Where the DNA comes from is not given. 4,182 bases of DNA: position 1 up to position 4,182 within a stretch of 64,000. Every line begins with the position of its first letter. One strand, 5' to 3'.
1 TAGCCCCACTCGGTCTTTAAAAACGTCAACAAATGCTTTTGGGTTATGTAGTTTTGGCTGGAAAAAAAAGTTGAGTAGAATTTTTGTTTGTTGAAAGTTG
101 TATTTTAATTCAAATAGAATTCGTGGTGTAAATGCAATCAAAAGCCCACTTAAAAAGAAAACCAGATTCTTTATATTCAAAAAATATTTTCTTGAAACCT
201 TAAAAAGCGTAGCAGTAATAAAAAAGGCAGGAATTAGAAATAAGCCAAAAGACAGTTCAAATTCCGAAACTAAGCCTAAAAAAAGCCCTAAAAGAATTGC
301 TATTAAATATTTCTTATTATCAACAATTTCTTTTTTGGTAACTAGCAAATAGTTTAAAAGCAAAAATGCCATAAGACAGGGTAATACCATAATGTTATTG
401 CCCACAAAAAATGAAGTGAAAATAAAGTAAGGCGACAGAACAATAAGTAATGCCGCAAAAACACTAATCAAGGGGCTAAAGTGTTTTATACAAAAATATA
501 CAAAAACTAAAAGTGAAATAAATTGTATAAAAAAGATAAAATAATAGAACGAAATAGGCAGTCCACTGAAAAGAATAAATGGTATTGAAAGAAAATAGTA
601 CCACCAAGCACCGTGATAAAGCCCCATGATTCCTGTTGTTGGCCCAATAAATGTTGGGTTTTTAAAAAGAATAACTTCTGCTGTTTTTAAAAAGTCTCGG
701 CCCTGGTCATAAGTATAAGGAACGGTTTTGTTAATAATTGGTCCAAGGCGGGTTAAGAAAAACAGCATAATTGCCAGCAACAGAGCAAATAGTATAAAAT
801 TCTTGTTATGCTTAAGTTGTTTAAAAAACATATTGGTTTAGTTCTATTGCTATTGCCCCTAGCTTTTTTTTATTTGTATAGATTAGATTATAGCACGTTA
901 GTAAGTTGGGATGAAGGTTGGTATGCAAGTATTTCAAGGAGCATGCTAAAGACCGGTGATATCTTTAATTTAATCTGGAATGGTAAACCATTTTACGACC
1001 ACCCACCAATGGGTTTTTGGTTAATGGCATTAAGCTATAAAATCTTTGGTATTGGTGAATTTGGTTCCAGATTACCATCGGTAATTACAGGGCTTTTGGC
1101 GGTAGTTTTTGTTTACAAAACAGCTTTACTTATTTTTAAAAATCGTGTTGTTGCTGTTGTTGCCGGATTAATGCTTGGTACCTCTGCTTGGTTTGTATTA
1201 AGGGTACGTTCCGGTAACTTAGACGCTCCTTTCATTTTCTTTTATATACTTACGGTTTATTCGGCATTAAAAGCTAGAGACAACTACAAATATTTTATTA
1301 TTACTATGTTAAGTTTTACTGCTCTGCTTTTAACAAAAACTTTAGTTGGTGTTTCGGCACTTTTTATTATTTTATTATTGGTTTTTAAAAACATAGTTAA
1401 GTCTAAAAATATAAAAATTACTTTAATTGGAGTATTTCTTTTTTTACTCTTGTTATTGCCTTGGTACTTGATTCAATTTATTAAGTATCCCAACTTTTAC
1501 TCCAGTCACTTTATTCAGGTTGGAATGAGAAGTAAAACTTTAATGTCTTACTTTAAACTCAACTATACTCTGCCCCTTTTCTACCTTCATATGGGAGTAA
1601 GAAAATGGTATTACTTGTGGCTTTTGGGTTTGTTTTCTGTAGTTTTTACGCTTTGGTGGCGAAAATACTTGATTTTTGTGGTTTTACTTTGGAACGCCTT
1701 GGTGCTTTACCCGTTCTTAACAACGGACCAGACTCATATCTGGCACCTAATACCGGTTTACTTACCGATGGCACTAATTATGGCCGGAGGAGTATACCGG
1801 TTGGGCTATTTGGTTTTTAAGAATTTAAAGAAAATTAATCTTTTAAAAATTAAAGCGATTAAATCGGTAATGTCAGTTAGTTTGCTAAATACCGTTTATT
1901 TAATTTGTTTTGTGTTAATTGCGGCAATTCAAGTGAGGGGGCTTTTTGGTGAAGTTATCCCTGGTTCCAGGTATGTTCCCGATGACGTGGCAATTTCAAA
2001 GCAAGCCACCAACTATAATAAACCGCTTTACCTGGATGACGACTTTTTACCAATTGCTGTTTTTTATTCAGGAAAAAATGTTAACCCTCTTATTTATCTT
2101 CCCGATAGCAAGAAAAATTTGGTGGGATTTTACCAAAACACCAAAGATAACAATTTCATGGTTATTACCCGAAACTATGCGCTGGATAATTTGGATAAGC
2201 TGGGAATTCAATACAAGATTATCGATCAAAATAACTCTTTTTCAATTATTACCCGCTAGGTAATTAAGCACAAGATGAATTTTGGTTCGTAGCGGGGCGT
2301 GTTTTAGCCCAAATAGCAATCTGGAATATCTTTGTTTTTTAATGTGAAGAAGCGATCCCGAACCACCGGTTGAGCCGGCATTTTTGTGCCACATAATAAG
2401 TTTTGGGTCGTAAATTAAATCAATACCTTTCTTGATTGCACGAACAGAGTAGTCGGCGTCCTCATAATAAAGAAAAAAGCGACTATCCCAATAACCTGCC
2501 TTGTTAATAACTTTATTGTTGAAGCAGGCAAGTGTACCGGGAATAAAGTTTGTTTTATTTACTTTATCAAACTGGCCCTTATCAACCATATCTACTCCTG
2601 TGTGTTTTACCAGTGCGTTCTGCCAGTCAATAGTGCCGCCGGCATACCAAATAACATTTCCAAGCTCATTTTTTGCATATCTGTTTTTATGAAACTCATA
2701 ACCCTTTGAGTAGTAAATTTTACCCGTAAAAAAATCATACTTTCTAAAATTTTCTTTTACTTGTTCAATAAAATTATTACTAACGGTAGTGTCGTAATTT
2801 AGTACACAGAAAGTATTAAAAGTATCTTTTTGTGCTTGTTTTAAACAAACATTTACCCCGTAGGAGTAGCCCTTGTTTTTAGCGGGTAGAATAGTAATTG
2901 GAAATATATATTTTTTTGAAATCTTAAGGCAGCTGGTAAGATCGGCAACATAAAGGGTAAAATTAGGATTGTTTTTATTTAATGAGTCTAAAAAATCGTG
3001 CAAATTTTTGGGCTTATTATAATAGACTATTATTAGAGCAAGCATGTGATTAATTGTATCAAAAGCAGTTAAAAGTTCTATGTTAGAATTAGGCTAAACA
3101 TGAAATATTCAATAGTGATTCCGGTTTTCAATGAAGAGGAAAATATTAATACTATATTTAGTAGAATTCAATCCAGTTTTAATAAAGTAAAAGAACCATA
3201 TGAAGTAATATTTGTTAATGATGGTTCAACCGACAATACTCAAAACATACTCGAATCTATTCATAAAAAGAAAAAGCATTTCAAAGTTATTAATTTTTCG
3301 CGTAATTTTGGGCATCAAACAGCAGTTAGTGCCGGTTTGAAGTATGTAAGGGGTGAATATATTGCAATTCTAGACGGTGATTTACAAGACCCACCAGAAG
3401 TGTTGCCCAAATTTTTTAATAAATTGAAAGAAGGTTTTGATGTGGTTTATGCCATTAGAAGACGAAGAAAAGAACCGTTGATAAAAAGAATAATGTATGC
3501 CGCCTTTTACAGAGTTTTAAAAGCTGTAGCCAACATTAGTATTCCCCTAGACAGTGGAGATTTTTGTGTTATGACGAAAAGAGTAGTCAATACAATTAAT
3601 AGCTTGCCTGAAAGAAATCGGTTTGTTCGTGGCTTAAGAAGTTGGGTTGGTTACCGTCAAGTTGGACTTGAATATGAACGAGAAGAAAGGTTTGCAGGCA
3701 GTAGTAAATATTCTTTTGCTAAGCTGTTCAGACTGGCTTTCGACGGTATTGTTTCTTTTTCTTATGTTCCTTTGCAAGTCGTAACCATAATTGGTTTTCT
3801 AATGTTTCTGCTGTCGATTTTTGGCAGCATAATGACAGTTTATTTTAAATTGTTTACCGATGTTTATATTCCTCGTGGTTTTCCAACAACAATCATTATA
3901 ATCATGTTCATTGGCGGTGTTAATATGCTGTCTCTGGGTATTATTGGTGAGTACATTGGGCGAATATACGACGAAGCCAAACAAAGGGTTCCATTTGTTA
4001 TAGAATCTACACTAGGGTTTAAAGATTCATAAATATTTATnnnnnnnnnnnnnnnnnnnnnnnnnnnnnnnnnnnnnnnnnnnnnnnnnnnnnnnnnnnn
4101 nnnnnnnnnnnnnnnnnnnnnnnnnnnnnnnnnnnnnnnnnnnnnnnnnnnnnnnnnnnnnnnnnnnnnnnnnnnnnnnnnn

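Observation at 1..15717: Eight GT-C membrane glycosyltransferase paralogs interleaved with polyprenyl-phosphate-sugar synthases and a flippase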

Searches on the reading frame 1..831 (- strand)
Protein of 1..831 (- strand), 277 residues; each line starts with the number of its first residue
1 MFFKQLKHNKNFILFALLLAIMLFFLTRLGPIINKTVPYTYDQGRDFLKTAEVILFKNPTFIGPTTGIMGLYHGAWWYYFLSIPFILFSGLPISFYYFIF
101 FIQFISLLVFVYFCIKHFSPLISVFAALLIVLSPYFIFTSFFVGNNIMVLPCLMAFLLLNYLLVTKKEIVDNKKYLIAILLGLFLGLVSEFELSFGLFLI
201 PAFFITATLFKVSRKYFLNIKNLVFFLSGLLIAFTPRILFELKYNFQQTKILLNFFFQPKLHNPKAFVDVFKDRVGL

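Call 9: search_protein_families(library=pfam, proteins=[window:1-831:-], max_evalue=0.01)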
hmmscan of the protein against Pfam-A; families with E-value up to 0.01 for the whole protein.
window:1-831:- (277 aa): 1 family
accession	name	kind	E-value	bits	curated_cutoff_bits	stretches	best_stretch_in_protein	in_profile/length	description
PF13231.12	PMT_2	-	0.0027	18.4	26.1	1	79-236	8-156/160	Dolichyl-phosphate-mannose-protein mannosyltransferase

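Call 15: search_protein_families(library=ncbifam, proteins=[window:1-831:-], max_evalue=1)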
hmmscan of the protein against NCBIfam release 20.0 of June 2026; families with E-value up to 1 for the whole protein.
window:1-831:- (277 aa): 0 families

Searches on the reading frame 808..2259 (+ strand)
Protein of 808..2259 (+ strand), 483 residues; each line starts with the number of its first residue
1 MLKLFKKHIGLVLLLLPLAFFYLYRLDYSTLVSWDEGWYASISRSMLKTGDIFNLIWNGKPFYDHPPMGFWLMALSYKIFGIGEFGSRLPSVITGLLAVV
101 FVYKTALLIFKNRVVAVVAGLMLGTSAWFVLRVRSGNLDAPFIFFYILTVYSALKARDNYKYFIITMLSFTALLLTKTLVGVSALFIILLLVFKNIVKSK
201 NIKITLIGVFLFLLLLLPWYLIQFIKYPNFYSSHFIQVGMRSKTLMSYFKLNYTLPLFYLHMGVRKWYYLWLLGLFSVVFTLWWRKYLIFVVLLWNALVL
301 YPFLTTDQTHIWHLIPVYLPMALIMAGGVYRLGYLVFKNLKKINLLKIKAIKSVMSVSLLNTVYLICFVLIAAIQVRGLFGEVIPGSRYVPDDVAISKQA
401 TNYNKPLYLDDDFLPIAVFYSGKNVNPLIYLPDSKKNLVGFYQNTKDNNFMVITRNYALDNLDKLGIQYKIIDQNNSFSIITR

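Call 9: search_protein_families(library=pfam, proteins=[window:808-2259:+], max_evalue=0.01)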
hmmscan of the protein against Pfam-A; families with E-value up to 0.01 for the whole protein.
window:808-2259:+ (483 aa): 2 families
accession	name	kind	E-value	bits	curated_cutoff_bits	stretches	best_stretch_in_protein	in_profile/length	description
PF13231.12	PMT_2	-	3.1e-22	79.9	26.1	1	64-219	1-157/160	Dolichyl-phosphate-mannose-protein mannosyltransferase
PF02366.24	PMT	-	4.7e-11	43.1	22.7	1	13-230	2-241/245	Dolichyl-phosphate-mannose-protein mannosyltransferase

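Call 14: find_encoding_contigs(protein=window:808-2259:+, flank=10000, max_places=6)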
Protein window:808-2259:+ (483 aa): no gene with exactly this product is on record in the collection.

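Call 15: search_protein_families(library=ncbifam, proteins=[window:808-2259:+], max_evalue=1)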
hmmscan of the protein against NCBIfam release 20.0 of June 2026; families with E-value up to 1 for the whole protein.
window:808-2259:+ (483 aa): 2 families
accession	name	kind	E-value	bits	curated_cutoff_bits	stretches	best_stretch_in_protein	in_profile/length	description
NF009784.2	PRK13279.1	equivalog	1.9e-16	59.8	567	1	8-346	4-349/539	lipid IV(A) 4-amino-4-deoxy-L-arabinosyltransferase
NF058602.1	PrMnsylTfPmt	equivalog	1.1e-06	27.7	800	1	64-156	98-190/530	protein O-mannosyltransferase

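Call 62: search_solved_structures(query=window:808-2259:+, max_evalue=1)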
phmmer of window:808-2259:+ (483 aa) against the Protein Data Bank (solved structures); distinct sequences matched with E-value up to 1: 1.
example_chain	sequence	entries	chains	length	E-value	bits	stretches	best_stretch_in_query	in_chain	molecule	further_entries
5ezm_A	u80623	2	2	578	1.9e-16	63.5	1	10-245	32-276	4-amino-4-deoxy-L-arabinose transferase or related glycosyltransferases of PMT family | 4-amino-4-deoxy-L-arabinose (L-Ara4N) transferase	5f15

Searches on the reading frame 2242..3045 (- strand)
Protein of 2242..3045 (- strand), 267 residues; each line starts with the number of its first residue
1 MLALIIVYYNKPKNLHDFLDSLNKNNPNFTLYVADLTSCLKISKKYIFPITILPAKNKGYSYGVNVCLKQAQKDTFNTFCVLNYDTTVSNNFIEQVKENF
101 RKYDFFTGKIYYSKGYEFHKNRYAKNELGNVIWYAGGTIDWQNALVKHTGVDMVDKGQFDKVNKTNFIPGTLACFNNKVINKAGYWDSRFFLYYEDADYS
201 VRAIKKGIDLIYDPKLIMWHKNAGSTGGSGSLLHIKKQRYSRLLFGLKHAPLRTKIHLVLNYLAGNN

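Call 9: search_protein_families(library=pfam, proteins=[window:2242-3045:-], max_evalue=0.01)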
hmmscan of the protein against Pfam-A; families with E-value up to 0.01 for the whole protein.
window:2242-3045:- (267 aa): 3 families
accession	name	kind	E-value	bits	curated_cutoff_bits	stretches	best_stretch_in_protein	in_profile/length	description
PF00535.33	Glycos_transf_2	-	2.7e-10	40.9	23.3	1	4-126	2-131/168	Glycosyl transferase family 2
PF13632.12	Glyco_trans_2_3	-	3.4e-07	30.7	27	1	157-240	61-137/198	Glycosyl transferase family group 2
PF13641.12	Glyco_tranf_2_3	-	0.00017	22.1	27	1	76-223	87-214/230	Glycosyltransferase like family 2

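Call 53: search_protein_families(library=ncbifam, proteins=[window:2242-3045:-], max_evalue=0.00001)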
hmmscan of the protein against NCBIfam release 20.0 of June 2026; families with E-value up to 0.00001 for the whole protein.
window:2242-3045:- (267 aa): 1 family
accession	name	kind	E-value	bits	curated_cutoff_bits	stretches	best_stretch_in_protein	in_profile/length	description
TIGR01556.1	rhamnosyltran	subfamily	5e-06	25.9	200.55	0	163-222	143-202/281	rhamnosyltransferase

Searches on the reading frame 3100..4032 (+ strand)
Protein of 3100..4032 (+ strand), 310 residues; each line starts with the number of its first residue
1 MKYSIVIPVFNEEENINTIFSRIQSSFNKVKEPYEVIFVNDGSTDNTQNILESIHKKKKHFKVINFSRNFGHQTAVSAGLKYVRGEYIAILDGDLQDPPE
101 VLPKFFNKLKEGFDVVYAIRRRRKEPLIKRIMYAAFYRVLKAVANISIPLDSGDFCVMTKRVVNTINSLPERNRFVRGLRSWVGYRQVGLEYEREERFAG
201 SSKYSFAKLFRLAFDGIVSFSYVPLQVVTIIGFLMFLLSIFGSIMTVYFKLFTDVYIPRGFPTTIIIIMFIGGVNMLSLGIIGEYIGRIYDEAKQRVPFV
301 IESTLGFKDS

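Call 9: search_protein_families(library=pfam, proteins=[window:3100-4032:+], max_evalue=0.01)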
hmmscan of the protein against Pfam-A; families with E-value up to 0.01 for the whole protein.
window:3100-4032:+ (310 aa): 2 families
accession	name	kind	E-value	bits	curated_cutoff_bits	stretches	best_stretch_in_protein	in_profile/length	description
PF00535.33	Glycos_transf_2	-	1.5e-34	119.8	23.3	1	4-163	1-164/168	Glycosyl transferase family 2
PF10111.15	Glyco_tranf_2_2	-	2.3e-09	37.6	27.3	1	4-96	1-93/276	Glycosyltransferase like family 2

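Call 53: search_protein_families(library=ncbifam, proteins=[window:3100-4032:+], max_evalue=0.00001)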
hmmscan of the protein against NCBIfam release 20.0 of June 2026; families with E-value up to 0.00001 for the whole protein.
window:3100-4032:+ (310 aa): 16 families
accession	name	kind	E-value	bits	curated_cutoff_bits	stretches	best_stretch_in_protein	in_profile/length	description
NF047588.1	GlcsyltransPgfSStrep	equivalog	4e-81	272.6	500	1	1-304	1-305/308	glycosyltransferase PgfS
NF007986.1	PRK10714.1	equivalog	1.5e-51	175.3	529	1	2-304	7-311/316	undecaprenyl-phosphate 4-deoxy-4-formamido-L-arabinose transferase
TIGR03937.1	PgaC_IcaA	equivalog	4e-18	65.6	422.3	1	3-94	47-135/407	poly-beta-1,6-N-acetyl-D-glucosamine synthase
NF007482.0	PRK10073.1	equivalog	3.7e-16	59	423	1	2-108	7-105/334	glycosyltransferase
NF047683.1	TeichurnBiosyTuaG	equivalog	7.6e-14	51.9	400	1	4-109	9-111/252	teichuronic acid biosynthesis protein TuaG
NF041875.1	EPS_EpsD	equivalog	4.9e-13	49.2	370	1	4-117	2-112/325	exopolysaccharide biosynthesis glycosyltransferase EpsD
TIGR04283.1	glyco_like_mftF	equivalog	2.1e-11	43.8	182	1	4-126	2-116/221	TIGR04283 family arsenosugar biosynthesis glycosyltransferase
TIGR03965.1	mycofact_glyco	equivalog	3.3e-10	39.4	280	1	4-108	77-178/467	mycofactocin biosynthesis glycosyltransferase MftF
NF058614.1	PPMAGASynPpgS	equivalog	3e-09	36.7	370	1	5-162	4-161/226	polyprenyl-phospho-N-acetylgalactosaminyl synthase PpgS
NF050050.1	ProtGlycPglI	equivalog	5.4e-09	35.9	500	1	2-118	3-117/306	GalNAc(5)-diNAcBac-PP-undecaprenol beta-1,3-glucosyltransferase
NF038302.1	EPS_HpsE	equivalog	8.8e-09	34.8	300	1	2-94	2-96/307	hormogonium polysaccharide biosynthesis glycosyltransferase HpsE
TIGR04182.1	glyco_TIGR04182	equivalog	4.4e-08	32.9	325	1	4-115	3-104/293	S-layer glycoprotein N-glycosyltransferase AglJ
NF010496.0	PRK13915.1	equivalog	8.8e-08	31.6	262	1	3-102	33-135/307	glucosyl-3-phosphoglycerate synthase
NF053739.1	GlytfEpsEBac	equivalog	3.4e-07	29.5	450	1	2-95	2-93/265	glycosyltransferase EpsE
NF041391.1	DPhHxTase_Halo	equivalog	5.9e-07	28.7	375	1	9-120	3-104/213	dolichyl-phosphate hexose transferase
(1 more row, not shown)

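Call 70: search_solved_structures(query=window:3100-4032:+, max_evalue=0.001)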
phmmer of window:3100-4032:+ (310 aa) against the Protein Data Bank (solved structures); distinct sequences matched with E-value up to 0.001: 21.
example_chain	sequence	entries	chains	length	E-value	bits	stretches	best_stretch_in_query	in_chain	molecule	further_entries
5ekp_C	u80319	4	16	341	3.2e-83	282.8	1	2-306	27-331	Uncharacterized glycosyltransferase sll0501 | Glycosyltransferase sll0501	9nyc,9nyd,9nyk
9nye_A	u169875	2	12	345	3.3e-83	282.7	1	2-306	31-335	Glycosyltransferase sll0501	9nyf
5eke_A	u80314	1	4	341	4.1e-83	282.4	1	2-306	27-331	Uncharacterized glycosyltransferase sll0501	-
9hwj_A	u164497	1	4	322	4.7e-45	157.5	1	2-303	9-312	Undecaprenyl-phosphate 4-deoxy-4-formamido-L-arabinose transferase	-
9bhc_C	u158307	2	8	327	3.5e-43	151.4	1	2-303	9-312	Undecaprenyl-phosphate 4-deoxy-4-formamido-L-arabinose transferase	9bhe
8vxh_A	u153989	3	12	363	5e-43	150.8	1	2-303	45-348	Undecaprenyl-phosphate 4-deoxy-4-formamido-L-arabinose transferase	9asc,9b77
5mlz_A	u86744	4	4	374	4.7e-19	72.1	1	1-122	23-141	Dolichol monophosphate mannose synthase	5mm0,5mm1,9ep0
2z87_A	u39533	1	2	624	2.6e-11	46.7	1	4-109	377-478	Chondroitin synthase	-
2z86_A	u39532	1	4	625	2.6e-11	46.7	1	4-109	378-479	Chondroitin synthase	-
6p61_A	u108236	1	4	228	1.6e-09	40.8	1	4-115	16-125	Glycosyltransferase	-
5hea_A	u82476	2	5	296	3.5e-09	39.7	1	4-94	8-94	Putative glycosyltransferase (GalT1)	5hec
9jma_A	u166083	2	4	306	2.8e-08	36.8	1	3-118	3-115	GalNAc(5)-diNAcBac-PP-undecaprenol beta-1,3-glucosyltransferase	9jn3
5tze_C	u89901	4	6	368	1.8e-07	34.1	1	1-100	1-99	Glycosyl transferase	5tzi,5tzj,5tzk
8bz8_A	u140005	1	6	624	3.1e-07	33.4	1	2-116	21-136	Glycosyltransferase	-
8bz4_A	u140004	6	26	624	3.1e-07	33.3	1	2-116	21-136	Glycosyltransferase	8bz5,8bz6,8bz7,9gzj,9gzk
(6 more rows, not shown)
